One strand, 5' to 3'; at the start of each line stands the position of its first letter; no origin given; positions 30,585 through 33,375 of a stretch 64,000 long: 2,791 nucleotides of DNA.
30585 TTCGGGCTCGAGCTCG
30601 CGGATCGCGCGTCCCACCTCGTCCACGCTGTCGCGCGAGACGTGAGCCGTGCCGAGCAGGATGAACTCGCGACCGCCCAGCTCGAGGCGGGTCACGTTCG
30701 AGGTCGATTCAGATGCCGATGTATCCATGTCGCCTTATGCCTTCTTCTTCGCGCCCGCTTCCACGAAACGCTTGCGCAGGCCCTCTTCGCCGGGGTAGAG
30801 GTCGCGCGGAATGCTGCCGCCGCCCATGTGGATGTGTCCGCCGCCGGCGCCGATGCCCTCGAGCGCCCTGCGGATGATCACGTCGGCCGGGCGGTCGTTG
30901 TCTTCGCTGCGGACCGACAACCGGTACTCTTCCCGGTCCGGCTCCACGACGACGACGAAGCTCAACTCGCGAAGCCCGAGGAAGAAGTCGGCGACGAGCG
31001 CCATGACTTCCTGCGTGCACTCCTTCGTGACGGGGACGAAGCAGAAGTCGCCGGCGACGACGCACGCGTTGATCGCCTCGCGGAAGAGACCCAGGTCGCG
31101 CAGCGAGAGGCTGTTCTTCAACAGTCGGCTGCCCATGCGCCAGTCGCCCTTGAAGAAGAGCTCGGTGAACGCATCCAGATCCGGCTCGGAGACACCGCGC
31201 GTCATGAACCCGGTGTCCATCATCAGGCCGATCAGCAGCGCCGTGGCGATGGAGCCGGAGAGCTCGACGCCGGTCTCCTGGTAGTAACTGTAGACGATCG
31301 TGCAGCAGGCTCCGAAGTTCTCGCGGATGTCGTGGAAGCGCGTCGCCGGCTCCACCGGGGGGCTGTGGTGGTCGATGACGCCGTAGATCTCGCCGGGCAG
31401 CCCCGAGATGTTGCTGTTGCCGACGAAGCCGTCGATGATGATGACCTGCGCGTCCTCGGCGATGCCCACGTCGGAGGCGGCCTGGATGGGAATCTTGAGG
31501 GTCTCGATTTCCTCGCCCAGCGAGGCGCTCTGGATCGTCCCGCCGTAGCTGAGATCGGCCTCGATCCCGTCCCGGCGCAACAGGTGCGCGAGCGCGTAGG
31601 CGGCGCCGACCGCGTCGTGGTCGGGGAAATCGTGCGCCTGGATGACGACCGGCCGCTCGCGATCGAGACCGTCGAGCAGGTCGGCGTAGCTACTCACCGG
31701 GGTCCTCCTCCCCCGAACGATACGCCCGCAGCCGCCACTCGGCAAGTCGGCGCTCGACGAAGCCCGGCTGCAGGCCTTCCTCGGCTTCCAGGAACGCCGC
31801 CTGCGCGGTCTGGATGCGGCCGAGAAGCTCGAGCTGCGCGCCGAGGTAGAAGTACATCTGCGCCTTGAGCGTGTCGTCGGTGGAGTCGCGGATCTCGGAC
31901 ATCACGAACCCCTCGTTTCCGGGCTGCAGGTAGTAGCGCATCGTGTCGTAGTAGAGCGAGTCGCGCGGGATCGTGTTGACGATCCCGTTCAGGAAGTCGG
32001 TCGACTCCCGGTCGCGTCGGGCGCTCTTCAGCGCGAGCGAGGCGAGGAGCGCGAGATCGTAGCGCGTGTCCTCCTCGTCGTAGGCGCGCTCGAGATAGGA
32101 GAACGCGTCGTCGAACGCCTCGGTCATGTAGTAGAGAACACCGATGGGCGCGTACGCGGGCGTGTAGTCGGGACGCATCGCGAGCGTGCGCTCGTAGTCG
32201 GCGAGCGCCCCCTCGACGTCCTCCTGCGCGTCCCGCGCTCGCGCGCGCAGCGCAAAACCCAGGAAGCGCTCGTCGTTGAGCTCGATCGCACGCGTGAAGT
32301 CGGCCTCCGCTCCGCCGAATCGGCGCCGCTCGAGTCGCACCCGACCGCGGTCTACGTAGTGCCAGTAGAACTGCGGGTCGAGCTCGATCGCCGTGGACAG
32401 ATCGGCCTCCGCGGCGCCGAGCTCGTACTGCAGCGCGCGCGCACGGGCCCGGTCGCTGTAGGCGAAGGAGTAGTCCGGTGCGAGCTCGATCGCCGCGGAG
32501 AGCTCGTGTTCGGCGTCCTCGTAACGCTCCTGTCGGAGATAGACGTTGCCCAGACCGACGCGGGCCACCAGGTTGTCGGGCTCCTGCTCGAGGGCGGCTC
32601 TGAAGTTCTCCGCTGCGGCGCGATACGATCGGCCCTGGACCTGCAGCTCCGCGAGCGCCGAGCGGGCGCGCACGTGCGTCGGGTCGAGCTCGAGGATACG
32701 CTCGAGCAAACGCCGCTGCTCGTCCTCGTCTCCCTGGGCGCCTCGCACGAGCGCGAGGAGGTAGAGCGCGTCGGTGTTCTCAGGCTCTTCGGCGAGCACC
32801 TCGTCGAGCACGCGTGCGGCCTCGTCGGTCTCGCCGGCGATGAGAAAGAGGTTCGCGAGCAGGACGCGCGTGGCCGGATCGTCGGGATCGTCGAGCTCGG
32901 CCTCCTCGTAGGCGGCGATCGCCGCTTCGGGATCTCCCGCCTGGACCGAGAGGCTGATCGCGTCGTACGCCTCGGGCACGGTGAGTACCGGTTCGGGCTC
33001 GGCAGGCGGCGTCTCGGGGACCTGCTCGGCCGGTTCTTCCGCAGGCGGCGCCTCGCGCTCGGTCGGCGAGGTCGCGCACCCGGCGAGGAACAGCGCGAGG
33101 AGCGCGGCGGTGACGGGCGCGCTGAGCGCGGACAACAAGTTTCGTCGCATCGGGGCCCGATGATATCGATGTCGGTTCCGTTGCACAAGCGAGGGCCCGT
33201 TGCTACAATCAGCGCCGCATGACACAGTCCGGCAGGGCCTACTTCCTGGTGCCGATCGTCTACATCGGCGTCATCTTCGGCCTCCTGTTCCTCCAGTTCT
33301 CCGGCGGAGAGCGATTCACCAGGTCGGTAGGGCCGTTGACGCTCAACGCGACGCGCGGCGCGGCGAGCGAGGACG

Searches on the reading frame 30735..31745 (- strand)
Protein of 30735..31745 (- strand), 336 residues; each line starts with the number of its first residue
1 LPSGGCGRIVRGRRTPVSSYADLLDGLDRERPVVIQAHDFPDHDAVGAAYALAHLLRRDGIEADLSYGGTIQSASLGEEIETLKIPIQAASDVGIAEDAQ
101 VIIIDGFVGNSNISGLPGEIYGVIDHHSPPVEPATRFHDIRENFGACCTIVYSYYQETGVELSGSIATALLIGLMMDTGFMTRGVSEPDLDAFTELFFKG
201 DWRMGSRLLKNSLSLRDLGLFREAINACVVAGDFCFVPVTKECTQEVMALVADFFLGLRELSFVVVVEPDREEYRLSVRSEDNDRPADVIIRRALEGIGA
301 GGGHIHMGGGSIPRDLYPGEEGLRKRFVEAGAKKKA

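Call 58: search_protein_families(library=pfam, proteins=[window:30735-31745:-], max_evalue=0.0001)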
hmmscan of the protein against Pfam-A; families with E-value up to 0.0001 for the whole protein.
window:30735-31745:- (336 aa): 1 family
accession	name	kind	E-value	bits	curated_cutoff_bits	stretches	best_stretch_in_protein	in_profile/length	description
PF01368.27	DHH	-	9.8e-10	39.2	28.1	1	33-173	2-124/125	DHH family, N-terminal domain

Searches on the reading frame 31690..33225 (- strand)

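Call 58: search_protein_families(library=pfam, proteins=[window:31690-33225:-], max_evalue=0.0001)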
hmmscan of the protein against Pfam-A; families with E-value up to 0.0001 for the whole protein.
window:31690-33225:- (511 aa): 20 families
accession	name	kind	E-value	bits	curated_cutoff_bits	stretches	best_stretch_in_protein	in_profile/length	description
PF14559.12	TPR_19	-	5e-30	104.1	25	2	94-158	2-66/68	Tetratricopeptide repeat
PF13431.12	TPR_17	-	2.9e-24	83.7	24.4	0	208-239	2-33/34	Tetratricopeptide repeat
PF07719.23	TPR_2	-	2.8e-23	80.5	27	0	224-252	6-34/34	Tetratricopeptide repeat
PF13432.12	TPR_16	-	8.4e-23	80.9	32.7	3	190-252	2-64/65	Tetratricopeptide repeat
PF00515.34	TPR_1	-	5.2e-19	67.6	27.8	0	223-252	5-34/34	Tetratricopeptide repeat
PF13414.12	TPR_11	-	8.5e-19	67.4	26.8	0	201-232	10-41/42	TPR repeat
PF13428.12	TPR_14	-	1.9e-15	56.3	23.5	1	118-158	2-42/44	Tetratricopeptide repeat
PF13371.12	TPR_9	-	2.8e-15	56.5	35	0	172-222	16-66/73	Tetratricopeptide repeat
PF13181.12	TPR_8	-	1e-14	53.8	25.7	0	223-252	5-34/34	Tetratricopeptide repeat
PF23914.1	TPR_CcmH_CycH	-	1.2e-12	48.4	42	1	93-167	60-137/158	Cytochrome c-type biogenesis protein H TPR domain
PF12895.13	ANAPC3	-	1.9e-11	44.5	27.2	0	173-243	11-80/82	Anaphase-promoting complex, cyclosome, subunit 3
PF13424.12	TPR_12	-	3e-09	37.4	30.1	0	221-283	5-75/77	Tetratricopeptide repeat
PF14561.12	TPR_20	-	1.5e-08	35.3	25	0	206-265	9-65/90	Tetratricopeptide repeat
PF25062.1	ARM_TT21_N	-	9.6e-08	32.5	40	0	136-262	81-211/222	Tetratricopeptide repeat protein 21 N-terminal ARM repeat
PF25060.1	ARM_TT21_2nd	-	1.4e-07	31.7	27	0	134-196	205-267/270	Tetratricopeptide repeat protein 21 second ARM domain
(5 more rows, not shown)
